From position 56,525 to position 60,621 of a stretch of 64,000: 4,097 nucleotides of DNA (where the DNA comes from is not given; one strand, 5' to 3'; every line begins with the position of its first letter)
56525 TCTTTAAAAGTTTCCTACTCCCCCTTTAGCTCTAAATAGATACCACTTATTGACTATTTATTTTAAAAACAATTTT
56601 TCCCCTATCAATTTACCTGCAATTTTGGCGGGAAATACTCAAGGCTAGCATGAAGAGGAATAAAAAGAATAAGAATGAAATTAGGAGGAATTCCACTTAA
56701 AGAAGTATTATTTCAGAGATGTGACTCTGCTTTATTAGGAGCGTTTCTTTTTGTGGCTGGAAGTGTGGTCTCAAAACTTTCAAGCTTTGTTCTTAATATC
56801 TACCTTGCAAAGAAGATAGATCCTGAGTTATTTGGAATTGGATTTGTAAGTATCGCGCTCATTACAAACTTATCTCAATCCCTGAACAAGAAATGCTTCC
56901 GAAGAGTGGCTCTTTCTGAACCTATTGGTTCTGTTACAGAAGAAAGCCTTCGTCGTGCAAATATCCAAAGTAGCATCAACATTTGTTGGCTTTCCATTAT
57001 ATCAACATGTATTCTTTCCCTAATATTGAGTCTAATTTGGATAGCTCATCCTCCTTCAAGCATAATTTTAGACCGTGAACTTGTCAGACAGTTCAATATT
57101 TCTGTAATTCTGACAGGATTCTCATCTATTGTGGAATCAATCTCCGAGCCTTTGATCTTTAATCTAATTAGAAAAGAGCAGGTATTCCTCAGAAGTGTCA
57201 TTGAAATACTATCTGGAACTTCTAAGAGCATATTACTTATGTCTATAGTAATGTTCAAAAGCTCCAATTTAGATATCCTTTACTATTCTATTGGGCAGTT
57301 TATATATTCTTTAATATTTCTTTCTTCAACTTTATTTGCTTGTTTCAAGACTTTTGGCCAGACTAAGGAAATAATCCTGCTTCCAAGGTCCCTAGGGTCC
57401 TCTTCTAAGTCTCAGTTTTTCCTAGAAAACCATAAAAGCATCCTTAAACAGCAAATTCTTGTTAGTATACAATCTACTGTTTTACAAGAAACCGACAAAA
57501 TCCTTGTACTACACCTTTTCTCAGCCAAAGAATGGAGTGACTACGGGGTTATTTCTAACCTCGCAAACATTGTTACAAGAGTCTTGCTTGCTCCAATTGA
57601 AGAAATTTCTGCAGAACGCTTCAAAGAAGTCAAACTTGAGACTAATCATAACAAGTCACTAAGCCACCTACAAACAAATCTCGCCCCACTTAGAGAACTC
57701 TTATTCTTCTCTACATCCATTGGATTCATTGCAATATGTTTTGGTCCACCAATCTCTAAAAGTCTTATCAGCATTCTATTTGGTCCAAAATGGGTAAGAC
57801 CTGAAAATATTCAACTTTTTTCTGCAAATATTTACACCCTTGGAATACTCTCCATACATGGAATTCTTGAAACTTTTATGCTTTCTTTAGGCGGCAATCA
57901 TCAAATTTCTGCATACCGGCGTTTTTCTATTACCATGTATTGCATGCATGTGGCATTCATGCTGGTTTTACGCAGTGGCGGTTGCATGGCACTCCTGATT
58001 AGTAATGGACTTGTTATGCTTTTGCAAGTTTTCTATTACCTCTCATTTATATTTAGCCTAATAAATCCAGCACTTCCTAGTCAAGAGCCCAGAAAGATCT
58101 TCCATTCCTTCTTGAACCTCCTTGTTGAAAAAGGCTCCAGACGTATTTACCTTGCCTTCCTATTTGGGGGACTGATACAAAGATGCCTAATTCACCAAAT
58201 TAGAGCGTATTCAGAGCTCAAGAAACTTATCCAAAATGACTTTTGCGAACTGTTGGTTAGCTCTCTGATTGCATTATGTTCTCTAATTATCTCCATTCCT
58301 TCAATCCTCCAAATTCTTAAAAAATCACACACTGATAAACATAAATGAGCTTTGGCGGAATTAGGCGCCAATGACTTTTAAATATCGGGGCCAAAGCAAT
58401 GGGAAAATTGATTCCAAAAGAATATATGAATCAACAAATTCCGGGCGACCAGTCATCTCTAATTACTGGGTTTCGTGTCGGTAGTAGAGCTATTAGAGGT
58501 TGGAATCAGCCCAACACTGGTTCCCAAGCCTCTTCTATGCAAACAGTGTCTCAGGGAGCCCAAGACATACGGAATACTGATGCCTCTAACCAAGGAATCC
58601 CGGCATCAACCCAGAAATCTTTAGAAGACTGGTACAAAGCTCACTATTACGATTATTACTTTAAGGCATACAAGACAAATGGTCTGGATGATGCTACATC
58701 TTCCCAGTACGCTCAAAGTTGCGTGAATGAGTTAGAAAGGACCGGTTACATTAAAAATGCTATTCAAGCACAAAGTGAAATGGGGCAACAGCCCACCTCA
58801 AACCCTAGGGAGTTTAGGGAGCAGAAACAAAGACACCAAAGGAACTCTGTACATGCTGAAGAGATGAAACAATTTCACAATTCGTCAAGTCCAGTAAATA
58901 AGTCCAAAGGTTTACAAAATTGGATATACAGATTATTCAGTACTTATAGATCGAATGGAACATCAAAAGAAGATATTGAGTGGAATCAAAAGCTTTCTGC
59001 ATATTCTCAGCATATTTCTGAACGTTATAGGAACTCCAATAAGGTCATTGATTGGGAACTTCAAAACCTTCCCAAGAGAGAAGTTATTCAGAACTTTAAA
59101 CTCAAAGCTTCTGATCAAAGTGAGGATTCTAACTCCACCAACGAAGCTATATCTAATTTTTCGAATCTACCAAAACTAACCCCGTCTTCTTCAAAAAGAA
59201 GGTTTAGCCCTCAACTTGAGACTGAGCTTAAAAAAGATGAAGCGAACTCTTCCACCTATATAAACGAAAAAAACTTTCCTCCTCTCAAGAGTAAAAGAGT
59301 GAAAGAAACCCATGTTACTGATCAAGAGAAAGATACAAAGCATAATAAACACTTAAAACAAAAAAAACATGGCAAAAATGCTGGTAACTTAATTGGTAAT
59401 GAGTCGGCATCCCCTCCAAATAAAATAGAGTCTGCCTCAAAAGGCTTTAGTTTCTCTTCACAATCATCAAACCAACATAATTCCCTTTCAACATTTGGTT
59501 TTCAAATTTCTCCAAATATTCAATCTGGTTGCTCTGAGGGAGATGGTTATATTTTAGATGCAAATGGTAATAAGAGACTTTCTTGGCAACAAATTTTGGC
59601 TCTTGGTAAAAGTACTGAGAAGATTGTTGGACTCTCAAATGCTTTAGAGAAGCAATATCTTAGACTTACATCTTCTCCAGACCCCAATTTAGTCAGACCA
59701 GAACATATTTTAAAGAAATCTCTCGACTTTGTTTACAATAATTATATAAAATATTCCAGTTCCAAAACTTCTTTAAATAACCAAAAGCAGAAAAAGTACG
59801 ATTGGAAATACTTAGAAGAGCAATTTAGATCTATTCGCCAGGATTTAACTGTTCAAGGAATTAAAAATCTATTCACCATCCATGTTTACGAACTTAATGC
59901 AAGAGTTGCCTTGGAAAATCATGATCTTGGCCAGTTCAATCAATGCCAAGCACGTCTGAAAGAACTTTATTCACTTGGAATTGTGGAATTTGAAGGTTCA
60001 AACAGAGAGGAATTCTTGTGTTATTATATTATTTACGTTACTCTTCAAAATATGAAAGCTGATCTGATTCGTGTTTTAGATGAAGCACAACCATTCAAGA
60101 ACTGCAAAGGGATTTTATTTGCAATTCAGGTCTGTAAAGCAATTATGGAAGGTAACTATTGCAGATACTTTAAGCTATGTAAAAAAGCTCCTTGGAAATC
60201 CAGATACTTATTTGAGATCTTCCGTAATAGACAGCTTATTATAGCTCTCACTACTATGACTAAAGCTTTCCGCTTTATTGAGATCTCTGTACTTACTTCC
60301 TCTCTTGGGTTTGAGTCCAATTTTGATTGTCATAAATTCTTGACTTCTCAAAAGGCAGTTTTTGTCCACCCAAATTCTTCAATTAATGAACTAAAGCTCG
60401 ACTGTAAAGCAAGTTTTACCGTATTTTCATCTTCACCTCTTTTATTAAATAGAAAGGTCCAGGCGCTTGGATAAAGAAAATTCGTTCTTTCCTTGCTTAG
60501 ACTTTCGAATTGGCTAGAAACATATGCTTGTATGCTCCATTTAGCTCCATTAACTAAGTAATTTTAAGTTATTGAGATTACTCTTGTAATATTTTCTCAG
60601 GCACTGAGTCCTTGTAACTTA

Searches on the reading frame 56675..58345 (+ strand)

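Call 54: search_protein_families(library=pfam, proteins=[window:56675-58345:+], max_evalue=0.00001)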
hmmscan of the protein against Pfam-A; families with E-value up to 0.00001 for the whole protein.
window:56675-58345:+ (557 aa): 1 family
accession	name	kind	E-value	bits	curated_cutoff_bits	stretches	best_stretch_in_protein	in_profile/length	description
PF04506.18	Rft-1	-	4.9e-54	184.4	23.8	1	21-528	4-494/512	Rft protein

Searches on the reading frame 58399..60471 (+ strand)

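Call 54: search_protein_families(library=pfam, proteins=[window:58399-60471:+], max_evalue=0.00001)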
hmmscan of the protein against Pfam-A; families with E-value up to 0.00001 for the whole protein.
window:58399-60471:+ (691 aa): 1 family
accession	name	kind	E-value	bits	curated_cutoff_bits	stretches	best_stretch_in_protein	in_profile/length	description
PF03399.22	SAC3_GANP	-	1.8e-18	67.4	27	1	419-651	37-283/289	SAC3/GANP family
